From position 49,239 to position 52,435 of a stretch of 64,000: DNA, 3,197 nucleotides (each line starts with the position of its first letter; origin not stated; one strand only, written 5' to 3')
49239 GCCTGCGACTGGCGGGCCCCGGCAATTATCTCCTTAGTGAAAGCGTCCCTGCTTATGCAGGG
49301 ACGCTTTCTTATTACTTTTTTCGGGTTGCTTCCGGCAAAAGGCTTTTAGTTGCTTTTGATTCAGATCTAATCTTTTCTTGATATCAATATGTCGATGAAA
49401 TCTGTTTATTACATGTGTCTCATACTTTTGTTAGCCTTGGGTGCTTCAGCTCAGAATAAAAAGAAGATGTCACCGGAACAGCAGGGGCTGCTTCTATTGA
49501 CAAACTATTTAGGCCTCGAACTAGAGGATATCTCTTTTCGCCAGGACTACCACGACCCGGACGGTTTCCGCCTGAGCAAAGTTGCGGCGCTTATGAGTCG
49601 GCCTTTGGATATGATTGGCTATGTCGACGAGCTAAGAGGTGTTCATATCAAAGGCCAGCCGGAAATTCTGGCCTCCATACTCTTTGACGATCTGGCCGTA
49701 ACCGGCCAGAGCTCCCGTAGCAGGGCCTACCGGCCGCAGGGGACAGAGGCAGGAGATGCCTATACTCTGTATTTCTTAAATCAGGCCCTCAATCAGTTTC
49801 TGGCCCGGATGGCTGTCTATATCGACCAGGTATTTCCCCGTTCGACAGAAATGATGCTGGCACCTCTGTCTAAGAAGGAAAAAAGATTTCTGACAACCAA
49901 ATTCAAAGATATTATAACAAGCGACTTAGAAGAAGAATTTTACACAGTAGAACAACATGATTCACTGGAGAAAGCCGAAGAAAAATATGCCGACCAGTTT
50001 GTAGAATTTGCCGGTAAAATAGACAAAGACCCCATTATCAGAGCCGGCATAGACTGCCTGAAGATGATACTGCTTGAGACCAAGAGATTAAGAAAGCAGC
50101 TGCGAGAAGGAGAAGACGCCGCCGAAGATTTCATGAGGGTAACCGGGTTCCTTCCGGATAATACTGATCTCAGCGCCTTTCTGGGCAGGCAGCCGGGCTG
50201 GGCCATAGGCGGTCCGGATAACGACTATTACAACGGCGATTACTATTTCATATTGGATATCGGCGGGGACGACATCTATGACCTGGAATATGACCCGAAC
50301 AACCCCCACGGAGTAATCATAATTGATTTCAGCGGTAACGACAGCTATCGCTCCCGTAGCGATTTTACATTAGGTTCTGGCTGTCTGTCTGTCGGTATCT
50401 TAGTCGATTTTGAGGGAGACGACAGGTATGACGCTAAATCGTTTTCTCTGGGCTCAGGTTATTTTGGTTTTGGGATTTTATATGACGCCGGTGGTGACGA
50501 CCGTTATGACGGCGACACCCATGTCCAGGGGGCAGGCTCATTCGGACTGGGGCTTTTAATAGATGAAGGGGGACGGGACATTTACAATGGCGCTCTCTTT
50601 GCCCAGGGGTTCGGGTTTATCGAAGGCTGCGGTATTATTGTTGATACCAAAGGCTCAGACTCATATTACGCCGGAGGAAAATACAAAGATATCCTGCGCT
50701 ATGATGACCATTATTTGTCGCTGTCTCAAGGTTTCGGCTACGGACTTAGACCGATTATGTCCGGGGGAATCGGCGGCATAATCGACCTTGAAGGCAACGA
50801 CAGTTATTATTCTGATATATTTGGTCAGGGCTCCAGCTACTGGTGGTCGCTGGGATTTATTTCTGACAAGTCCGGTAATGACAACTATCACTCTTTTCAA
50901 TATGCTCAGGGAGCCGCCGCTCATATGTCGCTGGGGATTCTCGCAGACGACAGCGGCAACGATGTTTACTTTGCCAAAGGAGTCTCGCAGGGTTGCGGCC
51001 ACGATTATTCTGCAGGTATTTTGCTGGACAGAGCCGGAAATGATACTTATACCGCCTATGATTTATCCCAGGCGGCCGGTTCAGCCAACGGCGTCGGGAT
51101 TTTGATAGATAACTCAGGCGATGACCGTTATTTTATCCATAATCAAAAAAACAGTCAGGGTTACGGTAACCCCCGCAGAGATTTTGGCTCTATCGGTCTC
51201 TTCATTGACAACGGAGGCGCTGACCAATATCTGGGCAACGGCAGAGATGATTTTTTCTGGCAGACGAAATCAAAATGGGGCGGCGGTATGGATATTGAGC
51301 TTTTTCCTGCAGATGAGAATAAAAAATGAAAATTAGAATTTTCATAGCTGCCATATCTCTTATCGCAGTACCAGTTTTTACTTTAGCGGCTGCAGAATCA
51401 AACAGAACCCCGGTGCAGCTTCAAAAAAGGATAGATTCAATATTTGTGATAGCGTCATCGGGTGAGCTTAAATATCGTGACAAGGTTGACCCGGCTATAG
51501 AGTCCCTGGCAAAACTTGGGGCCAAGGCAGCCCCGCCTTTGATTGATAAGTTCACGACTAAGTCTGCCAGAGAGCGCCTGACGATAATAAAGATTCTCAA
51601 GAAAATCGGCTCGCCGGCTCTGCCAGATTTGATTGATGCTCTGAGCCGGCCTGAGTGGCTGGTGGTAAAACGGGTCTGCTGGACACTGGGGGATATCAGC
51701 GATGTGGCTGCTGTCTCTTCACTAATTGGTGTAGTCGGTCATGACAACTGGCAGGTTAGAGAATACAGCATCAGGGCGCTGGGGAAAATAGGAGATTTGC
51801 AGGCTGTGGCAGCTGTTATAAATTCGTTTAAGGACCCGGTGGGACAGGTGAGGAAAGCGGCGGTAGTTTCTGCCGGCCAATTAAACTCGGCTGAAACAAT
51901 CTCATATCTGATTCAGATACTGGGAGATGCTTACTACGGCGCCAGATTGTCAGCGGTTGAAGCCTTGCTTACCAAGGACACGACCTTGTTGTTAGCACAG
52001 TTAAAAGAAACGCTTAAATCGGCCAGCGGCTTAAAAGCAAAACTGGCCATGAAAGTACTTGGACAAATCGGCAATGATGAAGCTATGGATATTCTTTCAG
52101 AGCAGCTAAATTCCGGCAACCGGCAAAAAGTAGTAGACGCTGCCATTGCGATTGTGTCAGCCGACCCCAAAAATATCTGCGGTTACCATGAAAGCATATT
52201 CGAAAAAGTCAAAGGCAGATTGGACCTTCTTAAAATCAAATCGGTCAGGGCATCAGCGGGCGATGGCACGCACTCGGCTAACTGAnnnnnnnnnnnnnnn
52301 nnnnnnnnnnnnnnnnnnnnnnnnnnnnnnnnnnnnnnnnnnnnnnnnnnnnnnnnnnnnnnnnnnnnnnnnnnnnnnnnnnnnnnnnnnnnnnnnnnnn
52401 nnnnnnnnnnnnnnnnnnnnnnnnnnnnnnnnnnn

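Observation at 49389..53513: Translationally coupled three-gene operon: novel 27-residue beta-solenoid exoprotein, periplasmic HEAT protein, YprB-type RNase H-like protein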

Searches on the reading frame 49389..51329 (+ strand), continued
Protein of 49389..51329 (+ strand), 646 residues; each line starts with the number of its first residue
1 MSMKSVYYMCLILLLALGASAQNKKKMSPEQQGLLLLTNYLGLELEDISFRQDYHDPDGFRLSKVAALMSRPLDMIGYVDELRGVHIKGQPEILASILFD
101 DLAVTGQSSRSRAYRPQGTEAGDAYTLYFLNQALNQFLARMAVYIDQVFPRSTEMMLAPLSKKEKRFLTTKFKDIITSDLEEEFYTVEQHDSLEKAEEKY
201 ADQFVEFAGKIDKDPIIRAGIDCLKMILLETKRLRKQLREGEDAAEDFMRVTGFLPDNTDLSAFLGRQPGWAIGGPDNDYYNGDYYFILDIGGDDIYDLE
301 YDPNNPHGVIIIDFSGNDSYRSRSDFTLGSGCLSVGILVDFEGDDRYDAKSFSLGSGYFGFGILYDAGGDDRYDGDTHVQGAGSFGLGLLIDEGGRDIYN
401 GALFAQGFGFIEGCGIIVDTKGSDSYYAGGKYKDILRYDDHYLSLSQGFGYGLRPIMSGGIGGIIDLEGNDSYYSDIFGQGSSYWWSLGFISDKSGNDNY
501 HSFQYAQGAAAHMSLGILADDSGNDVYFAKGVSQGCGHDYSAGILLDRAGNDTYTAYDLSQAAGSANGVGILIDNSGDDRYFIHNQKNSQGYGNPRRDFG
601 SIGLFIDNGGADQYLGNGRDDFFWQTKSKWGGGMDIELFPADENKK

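Call 45: find_encoding_contigs(protein=P0353, flank=8000, max_places=1)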
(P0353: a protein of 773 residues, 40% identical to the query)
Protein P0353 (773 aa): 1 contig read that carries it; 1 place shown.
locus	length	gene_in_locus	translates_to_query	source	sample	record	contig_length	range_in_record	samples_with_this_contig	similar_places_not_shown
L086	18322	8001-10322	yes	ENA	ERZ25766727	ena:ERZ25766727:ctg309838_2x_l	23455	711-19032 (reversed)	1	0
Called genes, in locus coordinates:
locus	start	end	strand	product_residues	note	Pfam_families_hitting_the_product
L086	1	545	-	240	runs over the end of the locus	PF05721:PhyH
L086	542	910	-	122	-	-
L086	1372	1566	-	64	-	-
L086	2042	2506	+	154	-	PF16347:SGSH_C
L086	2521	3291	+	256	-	-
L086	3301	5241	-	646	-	PF20581:DUF6785, PF20580:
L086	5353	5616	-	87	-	-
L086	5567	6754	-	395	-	PF00149:Metallophos, PF12850:Metallophos_2, PF00293:NUDIX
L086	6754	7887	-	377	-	-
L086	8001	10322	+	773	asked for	PF00595:PDZ (faint), PF13180:PDZ_2, PF17820:PDZ_6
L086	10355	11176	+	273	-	PF01261:AP_endonuc_2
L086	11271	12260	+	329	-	PF01408:GFO_IDH_MocA, PF03447:NAD_binding_3 (faint), PF02894:GFO_IDH_MocA_C, PF22725:GFO_IDH_MocA_C3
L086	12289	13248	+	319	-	PF01261:AP_endonuc_2 (weak), PF03786:UxuA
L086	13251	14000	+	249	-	PF02633:Creatininase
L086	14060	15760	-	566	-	PF00361:Proton_antipo_M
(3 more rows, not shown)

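Call 58: predict_structure(alignment_id=A3)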
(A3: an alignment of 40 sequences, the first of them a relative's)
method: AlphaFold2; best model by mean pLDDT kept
length: 925 residues; sequences in the alignment: 40
mean_pLDDT: 90.3   pTM: 0.90
mean pLDDT of the five models: 90.3, 89.6, 88.2, 88.2, 87.1
residues with pLDDT >= 90: 698; 70-90: 162; 50-70: 27; < 50: 38
segments of 3 or more residues with pLDDT < 50: 1-16, 620-636, 922-925
pLDDT, mean of each block of 10 residues (from residue 1): 42 50 85 85 91 96 95 95 91 97 94 96 97 95 98 97 95 89 90 93 97 97 95 87 96 96 97 97 94 97 97 96 98 98 98 98 98 98 97 98 98 91 85 97 97 97 95 98 96 97 97 95 96 96 90 94 89 84 84 84 61 65 31 46 87 88 89 96 97 94 97 98 97 97 98 97 97 95 96 96 82 93 91 88 91 86 90 93 88 85 91 78 41
secondary structure, 60 per line:
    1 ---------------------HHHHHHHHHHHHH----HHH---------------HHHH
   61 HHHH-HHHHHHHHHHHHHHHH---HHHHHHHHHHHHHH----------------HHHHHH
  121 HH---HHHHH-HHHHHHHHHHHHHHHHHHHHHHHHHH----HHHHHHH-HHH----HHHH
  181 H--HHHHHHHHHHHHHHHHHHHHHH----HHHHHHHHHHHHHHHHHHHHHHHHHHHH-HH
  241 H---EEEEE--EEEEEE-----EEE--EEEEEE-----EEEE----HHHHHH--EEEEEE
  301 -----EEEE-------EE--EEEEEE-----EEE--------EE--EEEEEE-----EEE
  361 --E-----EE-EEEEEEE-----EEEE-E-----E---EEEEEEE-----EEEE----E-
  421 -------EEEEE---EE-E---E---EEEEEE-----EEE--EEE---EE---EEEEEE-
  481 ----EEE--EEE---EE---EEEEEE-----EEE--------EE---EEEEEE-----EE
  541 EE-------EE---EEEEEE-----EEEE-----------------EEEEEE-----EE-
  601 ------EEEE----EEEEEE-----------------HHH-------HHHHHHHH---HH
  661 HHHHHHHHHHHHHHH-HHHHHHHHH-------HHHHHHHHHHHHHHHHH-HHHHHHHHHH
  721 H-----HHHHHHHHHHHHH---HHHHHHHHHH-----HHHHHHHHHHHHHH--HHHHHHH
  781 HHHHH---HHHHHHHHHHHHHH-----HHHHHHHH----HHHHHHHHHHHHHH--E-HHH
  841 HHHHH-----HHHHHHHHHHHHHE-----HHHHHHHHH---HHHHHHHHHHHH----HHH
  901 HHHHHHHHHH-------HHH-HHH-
elements in order (helices of 4 or more, strands of 3 or more residues): H22-34 H57-64 H66-81 H85-98 H115-122 H126-130 H132-157 H162-168 H177-181 H184-205 H210-237 E245-249 E252-257 E263-265 E268-273 E279-282 H287-292 E295-300 E306-309 E321-326 E332-334 E347-352 E358-360 E372-378 E384-387 E399-405 E411-414 E428-432 E447-452 E458-460 E463-465 E474-479 E485-487 E490-492 E501-506 E512-514 E528-533 E539-542 E555-560 E566-569 E587-592 E607-610 E615-620 H648-655 H659-675 H677-685 H693-709 H711-721 H727-739 H743-752 H758-771 H774-785 H789-802 H808-815 H820-833 H838-845 H851-863 H870-878 H882-893 H898-910

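Call 60: fold_search(model_id=the predicted structure, library=pdb)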
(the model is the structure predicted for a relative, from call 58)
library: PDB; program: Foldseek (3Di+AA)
matches with E <= 10: 1143; with E <= 0.001: 33
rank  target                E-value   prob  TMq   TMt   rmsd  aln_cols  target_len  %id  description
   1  6bzx_A                1.2e-05  1.00  0.21  0.60   6.0       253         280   23  Structure of the artificial complex alpha-Rep/Octarellin V.1 crystallized by counter diffusion in a capillary (released 2019-01-09)
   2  9mf5_A                6.4e-05  1.00  0.22  0.32   7.7       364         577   16  CryoEM structure of the Protein Phosphatase 2A (Abeta-B56gamma-Calpha) holoenzyme complex (released 2025-07-09)
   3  4xl5_C                7.6e-05  1.00  0.19  0.58   7.5       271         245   22  X-ray structure of bGFP-A / EGFP complex (released 2015-08-19)
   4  4zv6_A                1.4e-04  1.00  0.22  0.62   6.7       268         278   22  Crystal structure of the artificial alpharep-7 octarellinV.1 complex (released 2016-05-25)
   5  7p0h_A                1.7e-04  1.00  0.18  0.37   6.9       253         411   20  Crystal structure of Helicobacter pylori ComF fused to an artificial alphaREP crystallization helper(named B2) (released 2022-04-06)
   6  7z0g_C                1.7e-04  1.00  0.17  0.61   7.8       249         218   21  CPAP:TUBULIN:IE5 ALPHAREP COMPLEX P1 SPACE GROUP (released 2022-04-13)
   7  6ft5                  2.1e-04  1.00  0.16  0.63   6.9       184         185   22  Structure of A3_A3, an artificial bi-domain protein based on two identical alphaRep A3 domains (released 2018-08-08)
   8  6fsq                  2.2e-04  1.00  0.14  0.31  17.1       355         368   18  Structure of A3_bGFPD, an artificial bi-domain protein based on two different alphaRep domains : A3 and a GFP binding do (released 2018-08-08)
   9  7z0g_T                2.4e-04  1.00  0.17  0.61   7.8       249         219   21  CPAP:TUBULIN:IE5 ALPHAREP COMPLEX P1 SPACE GROUP (released 2022-04-13)
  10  7q1f_C                2.6e-04  1.00  0.18  0.67   6.7       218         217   23  CPAP:TUBULIN:IE5 ALPHAREP COMPLEX (released 2022-04-20)
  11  1b3u_A                2.7e-04  1.00  0.22  0.32   7.0       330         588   17  CRYSTAL STRUCTURE OF CONSTANT REGULATORY DOMAIN OF HUMAN PP2A, PR65ALPHA (released 1999-04-12)
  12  8uo5_A                3.2e-04  1.00  0.21  0.31   7.3       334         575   16  Protein Phosphatase 2A B55 subunit in complex with IER5 (released 2025-03-26)
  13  3ltj                  3.6e-04  1.00  0.16  0.61   7.2       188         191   22  Structure of a new family of artificial alpha helicoidal repeat proteins (alpha-Rep) based on thermostable HEAT-like rep (released 2010-10-13)
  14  6gx7_E                3.6e-04  1.00  0.15  0.61   6.8       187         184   21  Tubulin-CopN-alphaRep complex (released 2019-04-24)
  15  2pf4_B                3.7e-04  1.00  0.20  0.30   7.9       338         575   17  Crystal structure of the full-length simian virus 40 small t antigen complexed with the protein phosphatase 2A Aalpha  (released 2007-08-07)
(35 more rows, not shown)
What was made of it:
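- On HEAT repeat proteins (PF13646 HEAT_2), applied to g2: The HEAT domain of the fused homologue is modelled as paired helices and matches αRep and PP2A-A by Foldseek (calls 58, 60).
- Closest known: Bacterial HEAT-like repeat proteins. Same: The HEAT part of the fused model matches αRep, the PP2A A subunit and CpcE/F by Foldseek (call 60).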

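Call 65: search_protein_families(library=pfam, alignment_id=A1, max_evalue=10)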
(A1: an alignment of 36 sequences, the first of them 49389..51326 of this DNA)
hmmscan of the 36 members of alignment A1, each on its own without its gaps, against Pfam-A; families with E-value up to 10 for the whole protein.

A. member 1, window:49389-51326:+ (646 aa): 0 families

B. families by the number of members that match (of 36 scanned): 8 families
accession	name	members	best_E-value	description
PF09008.15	Head_binding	3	0.093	Head binding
PF03628.18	PapG_C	1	0.051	PapG chaperone-binding domain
PF22043.2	DUF6935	1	0.08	Domain of unknown function (DUF6935)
PF07489.16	Tir_receptor_C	1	0.099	Translocated intimin receptor (Tir) C-terminus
PF14662.11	KASH_CCD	1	0.11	Coiled-coil region of CCDC155 or KASH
PF13057.11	DUF3919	1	0.19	Protein of unknown function (DUF3919)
PF07283.16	TrbH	1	0.24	Conjugal transfer protein TrbH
PF24429.1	CSLinker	1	0.31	CSLinker motif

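Call 72: list_cluster_members(proteins=[P0295, P0278, P0272, P0366, P0372, P0339, P0357, P0302, P0331, P0002])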
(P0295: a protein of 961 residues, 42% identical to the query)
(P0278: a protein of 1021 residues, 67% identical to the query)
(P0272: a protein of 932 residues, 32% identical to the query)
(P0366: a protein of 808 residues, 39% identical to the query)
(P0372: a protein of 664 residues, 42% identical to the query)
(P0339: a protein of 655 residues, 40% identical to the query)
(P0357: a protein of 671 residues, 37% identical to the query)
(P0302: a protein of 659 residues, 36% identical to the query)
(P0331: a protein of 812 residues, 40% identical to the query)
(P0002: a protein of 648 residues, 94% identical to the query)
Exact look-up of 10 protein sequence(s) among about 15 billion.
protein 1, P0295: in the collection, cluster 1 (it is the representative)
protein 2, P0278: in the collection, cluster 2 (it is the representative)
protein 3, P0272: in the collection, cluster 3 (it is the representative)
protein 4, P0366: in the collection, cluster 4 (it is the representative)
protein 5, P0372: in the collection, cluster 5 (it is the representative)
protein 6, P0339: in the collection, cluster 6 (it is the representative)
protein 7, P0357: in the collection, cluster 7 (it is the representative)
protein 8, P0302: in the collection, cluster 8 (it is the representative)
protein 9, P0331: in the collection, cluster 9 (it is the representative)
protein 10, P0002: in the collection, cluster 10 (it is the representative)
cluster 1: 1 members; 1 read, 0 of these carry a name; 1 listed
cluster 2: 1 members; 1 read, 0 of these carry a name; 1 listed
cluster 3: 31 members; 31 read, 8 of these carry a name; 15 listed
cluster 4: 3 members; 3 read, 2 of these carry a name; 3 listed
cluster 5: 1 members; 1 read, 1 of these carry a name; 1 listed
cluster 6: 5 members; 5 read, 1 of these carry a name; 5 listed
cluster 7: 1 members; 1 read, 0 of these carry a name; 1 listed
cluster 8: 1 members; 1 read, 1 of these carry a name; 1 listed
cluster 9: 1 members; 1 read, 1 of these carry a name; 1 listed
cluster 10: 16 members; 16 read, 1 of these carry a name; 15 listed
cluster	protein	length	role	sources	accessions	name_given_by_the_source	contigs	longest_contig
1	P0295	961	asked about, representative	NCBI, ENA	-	-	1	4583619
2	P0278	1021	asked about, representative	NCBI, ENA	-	-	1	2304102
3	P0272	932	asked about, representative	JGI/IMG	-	hypothetical protein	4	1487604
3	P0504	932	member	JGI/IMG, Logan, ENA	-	hypothetical protein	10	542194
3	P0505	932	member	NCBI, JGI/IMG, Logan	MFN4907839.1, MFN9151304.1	MAG: HEAT repeat domain-containing protein [Bacteroidota bacterium] | hypothetical protein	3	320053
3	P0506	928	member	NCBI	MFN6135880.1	MAG: HEAT repeat domain-containing protein [Bacteroidota bacterium]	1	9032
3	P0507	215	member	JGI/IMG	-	hypothetical protein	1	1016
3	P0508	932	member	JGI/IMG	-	hypothetical protein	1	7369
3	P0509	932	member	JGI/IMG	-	hypothetical protein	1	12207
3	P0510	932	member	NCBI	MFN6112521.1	MAG: HEAT repeat domain-containing protein [Bacteroidota bacterium]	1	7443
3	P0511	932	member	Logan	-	-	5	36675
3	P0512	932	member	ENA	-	-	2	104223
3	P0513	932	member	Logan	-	-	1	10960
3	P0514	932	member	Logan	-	-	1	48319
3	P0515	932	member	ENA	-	-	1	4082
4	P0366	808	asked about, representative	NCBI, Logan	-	-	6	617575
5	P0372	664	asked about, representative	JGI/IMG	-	hypothetical protein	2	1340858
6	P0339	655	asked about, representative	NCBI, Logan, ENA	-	-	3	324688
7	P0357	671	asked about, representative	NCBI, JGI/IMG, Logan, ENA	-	-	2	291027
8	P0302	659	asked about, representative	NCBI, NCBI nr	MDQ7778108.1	MAG: hypothetical protein RDV41_00155 [Planctomycetota bacterium] | hypothetical protein [Planctomycetota bacterium]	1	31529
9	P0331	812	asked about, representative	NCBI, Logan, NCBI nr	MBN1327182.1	MAG: HEAT repeat domain-containing protein [Candidatus Cloacimonetes bacterium] | HEAT repeat domain-containing protein [Candidatus Cloacimonadota bacterium]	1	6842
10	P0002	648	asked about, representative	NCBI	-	-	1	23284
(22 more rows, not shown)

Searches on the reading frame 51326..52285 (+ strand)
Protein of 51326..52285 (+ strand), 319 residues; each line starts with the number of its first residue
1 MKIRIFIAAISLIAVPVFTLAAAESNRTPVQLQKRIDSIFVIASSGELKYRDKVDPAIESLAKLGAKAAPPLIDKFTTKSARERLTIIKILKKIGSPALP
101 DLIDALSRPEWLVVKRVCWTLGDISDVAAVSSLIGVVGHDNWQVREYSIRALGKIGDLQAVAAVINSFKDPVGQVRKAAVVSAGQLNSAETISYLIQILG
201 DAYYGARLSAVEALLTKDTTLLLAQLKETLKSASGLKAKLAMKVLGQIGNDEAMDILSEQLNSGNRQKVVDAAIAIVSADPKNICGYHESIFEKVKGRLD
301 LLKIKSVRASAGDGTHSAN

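Call 3: search_protein_families(library=pfam, proteins=[window:51326-52285:+], max_evalue=0.1)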
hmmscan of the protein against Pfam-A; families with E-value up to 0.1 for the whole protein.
window:51326-52285:+ (319 aa): 8 families
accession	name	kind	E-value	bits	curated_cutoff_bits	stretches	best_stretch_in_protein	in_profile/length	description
PF13646.12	HEAT_2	-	2.7e-26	92.1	27.7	3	138-214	10-87/88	HEAT repeats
PF03130.22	HEAT_PBS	-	6.9e-14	51.2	20.9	1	144-169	1-26/27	PBS lyase HEAT-like repeat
PF02985.28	HEAT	-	8.3e-09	35.3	23.5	0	132-156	4-28/31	HEAT repeat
PF13513.12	HEAT_EZ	-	0.00071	20.5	27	0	96-123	23-54/55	HEAT-like repeat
PF16416.11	GUN4_N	-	0.0045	17.3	24.3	0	217-268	4-54/83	ARM-like repeat domain, GUN4-N terminal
PF24714.1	TOR1L1_N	-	0.06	13.1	43.3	0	161-189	84-112/281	TORTIFOLIA1 N-terminal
PF18694.6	TDP-43_N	-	0.061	13.7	27.1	0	210-237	12-39/74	TAR DNA-binding protein 43, N-terminal domain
PF09703.15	Cas_Csa4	-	0.067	12.9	25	0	41-107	281-349/355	CRISPR-associated protein (Cas_Csa4)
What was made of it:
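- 51326..52285 (+): g2: exported HEAT-repeat protein (319 aa, signal peptide aa 1-23, mature pI 9.3). It is the detached C-terminal module of the g1 family protein. HEAT_2 2.7e-26 (call 3).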

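Call 4: search_protein_families(library=ncbifam, proteins=[window:51326-52285:+], max_evalue=0.1)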
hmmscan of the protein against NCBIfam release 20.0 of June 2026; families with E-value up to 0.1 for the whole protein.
window:51326-52285:+ (319 aa): 7 families
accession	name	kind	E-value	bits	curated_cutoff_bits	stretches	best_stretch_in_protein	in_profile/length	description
NF045915.1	PhycobilmeDegNblB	equivalog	6.6e-14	51.9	300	1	108-201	110-203/214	phycobilisome degradation protein NblB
NF058515.1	phyc_lyase_CpcF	equivalog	1.3e-10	41.2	220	2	128-186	60-119/200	C-phycocyanin alpha-cysteine-84 phycocyanobilin lyase subunit CpcF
NF058502.1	phyc_lyase_CpcE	equivalog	2.9e-10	40.1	330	1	143-210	57-124/260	C-phycocyanin alpha-cysteine-84 phycocyanobilin lyase subunit CpcE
NF010374.0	PRK13800.1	equivalog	2e-05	23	1196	1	84-190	760-870/898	fumarate reductase/succinate dehydrogenase flavoprotein subunit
TIGR02270.1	TIGR02270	subfamily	0.00098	18.2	206.8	0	61-202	110-252/410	TIGR02270 family protein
NF058505.1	phyc_lyase_CpeY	equivalog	0.0013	17.4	600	1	55-216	46-204/419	C-phycoerythrin alpha-cysteine-82 phycoerythrobilin lyase CpeY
NF007244.0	PRK09687.1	equivalog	0.016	14.5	275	1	142-275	143-277/285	putative lyase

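Call 41: search_protein_families(library=padloc, proteins=[window:51326-52282:+], max_evalue=0.01)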
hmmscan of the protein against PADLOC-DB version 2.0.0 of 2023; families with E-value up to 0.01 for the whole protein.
window:51326-52282:+ (319 aa): 3 families
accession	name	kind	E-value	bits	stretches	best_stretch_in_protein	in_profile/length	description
PDLC02919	HEAT-ARM_XIII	-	6.2e-08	28.5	3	120-191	570-640/1972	-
PDLC02973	WGR_XIII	-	6.5e-06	22.9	1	113-262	113-257/973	-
PDLC01150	HEAT_CxxC_PDDEXK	-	0.00028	18.3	0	152-216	16-84/288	HEAT_CxxC_PD-DEXK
